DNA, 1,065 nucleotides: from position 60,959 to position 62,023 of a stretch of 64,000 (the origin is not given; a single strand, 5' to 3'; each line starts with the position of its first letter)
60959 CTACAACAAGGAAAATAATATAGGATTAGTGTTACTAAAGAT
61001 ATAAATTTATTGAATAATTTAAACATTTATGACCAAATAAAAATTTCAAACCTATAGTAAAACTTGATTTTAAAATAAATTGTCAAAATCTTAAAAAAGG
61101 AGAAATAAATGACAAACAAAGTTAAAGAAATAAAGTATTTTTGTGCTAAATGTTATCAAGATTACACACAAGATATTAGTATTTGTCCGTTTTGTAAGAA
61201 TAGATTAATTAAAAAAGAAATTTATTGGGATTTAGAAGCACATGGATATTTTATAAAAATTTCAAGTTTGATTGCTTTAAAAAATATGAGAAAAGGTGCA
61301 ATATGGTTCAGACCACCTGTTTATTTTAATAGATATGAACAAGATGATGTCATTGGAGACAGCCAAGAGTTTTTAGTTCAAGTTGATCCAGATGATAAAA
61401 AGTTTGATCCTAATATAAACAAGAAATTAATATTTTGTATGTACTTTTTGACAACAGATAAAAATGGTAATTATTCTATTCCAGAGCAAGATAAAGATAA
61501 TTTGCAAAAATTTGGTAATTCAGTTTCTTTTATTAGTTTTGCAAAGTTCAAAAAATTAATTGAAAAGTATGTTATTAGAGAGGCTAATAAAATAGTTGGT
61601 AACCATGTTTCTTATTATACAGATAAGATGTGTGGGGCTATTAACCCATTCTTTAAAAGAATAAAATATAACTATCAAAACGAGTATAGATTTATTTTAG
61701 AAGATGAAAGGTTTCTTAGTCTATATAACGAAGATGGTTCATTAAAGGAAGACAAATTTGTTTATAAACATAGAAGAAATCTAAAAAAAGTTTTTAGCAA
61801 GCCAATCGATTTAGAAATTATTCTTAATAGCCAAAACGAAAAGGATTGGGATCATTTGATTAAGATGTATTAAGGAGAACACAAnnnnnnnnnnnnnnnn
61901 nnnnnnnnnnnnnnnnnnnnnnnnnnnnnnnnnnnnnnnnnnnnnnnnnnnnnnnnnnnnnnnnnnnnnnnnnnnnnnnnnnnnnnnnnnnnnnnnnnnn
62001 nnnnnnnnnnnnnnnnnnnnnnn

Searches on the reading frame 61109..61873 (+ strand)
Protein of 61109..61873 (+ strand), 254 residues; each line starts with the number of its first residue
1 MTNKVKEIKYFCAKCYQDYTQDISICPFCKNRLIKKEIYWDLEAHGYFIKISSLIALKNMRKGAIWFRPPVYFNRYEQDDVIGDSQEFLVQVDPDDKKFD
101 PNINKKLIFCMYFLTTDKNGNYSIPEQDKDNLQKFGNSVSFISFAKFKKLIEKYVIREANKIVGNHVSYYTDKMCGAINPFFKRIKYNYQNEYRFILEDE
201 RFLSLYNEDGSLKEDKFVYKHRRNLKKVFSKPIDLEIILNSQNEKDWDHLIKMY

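Call 5: search_protein_families(library=pfam, proteins=[window:61109-61873:+], max_evalue=0.1)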
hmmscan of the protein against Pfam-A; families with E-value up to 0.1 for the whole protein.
window:61109-61873:+ (254 aa): 2 families
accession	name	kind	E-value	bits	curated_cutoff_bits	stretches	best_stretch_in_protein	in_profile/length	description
PF14447.12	Prok-RING_4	-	0.09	13.1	27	0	12-33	21-40/46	Prokaryotic RING finger family 4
PF13639.12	zf-RING_2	-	0.097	13.4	27.3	0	11-30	25-44/44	Ring finger domain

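Call 6: search_protein_families(library=padloc, proteins=[window:61109-61873:+], max_evalue=0.01)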
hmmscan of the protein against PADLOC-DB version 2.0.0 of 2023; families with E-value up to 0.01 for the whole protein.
window:61109-61873:+ (254 aa): 0 families

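Call 7: search_protein_families(library=ncbifam, proteins=[window:61109-61873:+], max_evalue=0.01)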
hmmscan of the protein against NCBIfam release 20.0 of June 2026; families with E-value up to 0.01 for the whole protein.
window:61109-61873:+ (254 aa): 0 families

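Call 41: find_homologous_proteins(query=window:61109-61870:+, max_evalue=0.01)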
Query window:61109-61870:+ (254 aa): 3 proteins with E <= 0.01 among 240 candidates.
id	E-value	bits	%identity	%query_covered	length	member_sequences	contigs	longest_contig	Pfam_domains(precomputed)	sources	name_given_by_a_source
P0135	1.9e-168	576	100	100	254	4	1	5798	-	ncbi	-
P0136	4.8e-100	352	76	80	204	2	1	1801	-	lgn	-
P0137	5.9e-41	159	36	96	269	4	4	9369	-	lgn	-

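Call 44: find_encoding_contigs(protein=P0137, flank=8000, max_places=4)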
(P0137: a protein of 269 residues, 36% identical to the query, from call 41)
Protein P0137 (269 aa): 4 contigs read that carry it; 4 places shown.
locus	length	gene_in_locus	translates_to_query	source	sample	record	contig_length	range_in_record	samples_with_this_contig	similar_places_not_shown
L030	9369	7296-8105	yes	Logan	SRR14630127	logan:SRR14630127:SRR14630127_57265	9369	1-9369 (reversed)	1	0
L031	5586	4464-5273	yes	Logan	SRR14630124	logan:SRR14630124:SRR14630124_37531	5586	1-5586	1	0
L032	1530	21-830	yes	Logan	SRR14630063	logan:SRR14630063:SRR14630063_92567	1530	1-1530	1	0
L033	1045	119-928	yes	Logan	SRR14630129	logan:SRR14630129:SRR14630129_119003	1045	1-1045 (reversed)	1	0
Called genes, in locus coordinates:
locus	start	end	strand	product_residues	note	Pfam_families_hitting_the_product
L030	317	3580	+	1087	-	PF00176:SNF2-rel_dom (weak), PF04851:ResIII, PF00271:Helicase_C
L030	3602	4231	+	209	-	PF14335:DUF4391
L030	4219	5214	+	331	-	-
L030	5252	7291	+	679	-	PF01555:N6_N4_Mtase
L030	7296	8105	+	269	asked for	-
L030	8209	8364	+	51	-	-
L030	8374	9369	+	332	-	?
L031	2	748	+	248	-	?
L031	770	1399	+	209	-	PF14335:DUF4391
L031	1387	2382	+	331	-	-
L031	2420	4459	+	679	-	PF01555:N6_N4_Mtase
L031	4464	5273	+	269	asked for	-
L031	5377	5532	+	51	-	-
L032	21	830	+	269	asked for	-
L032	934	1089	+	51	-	-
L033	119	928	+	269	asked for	-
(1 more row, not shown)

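Call 97: search_protein_families(library=pfam, alignment_id=A5, max_evalue=10)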
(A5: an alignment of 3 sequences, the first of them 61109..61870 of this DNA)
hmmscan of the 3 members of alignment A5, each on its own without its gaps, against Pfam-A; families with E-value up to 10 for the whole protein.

A. member 1, window:61109-61870:+ (254 aa): 5 families
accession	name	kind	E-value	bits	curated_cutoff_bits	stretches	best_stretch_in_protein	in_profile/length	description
PF14447.12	Prok-RING_4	-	0.09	13.1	27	1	12-33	21-40/46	Prokaryotic RING finger family 4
PF13639.12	zf-RING_2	-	0.097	13.4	27.3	1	11-30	25-44/44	Ring finger domain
PF11682.14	Zn_ribbon_11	-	0.14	12.3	24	1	8-30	4-25/37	Probable zinc-ribbon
PF16371.11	MetallophosN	-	0.2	12.4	35.6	1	113-129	21-37/77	N terminal of Calcineurin-like phosphoesterase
PF14634.12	zf-RING_5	-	0.26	11.7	27.9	1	10-30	23-42/43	zinc-RING finger domain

B. families by the number of members that match (of 3 scanned): 13 families
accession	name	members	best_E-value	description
PF13639.12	zf-RING_2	2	0.097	Ring finger domain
PF14446.12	Prok-RING_1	1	0.0062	Prokaryotic RING finger family 1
PF13240.11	Zn_Ribbon_1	1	0.011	zinc-ribbon domain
PF13248.11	Zn_ribbon_3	1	0.016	zinc-ribbon domain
PF12773.13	DZR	1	0.053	Double zinc ribbon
PF14447.12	Prok-RING_4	1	0.09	Prokaryotic RING finger family 4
PF01846.25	FF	1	0.098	FF domain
PF11682.14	Zn_ribbon_11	1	0.14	Probable zinc-ribbon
PF01155.25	HypA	1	0.16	Hydrogenase/urease nickel incorporation, metallochaperone, hypA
PF16371.11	MetallophosN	1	0.2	N terminal of Calcineurin-like phosphoesterase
PF14634.12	zf-RING_5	1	0.26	zinc-RING finger domain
PF18912.6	DZR_2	1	0.32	Double zinc ribbon domain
PF22034.2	B129_C2H2-zf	1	0.42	Uncharacterized protein B-129, C2H2 zinc finger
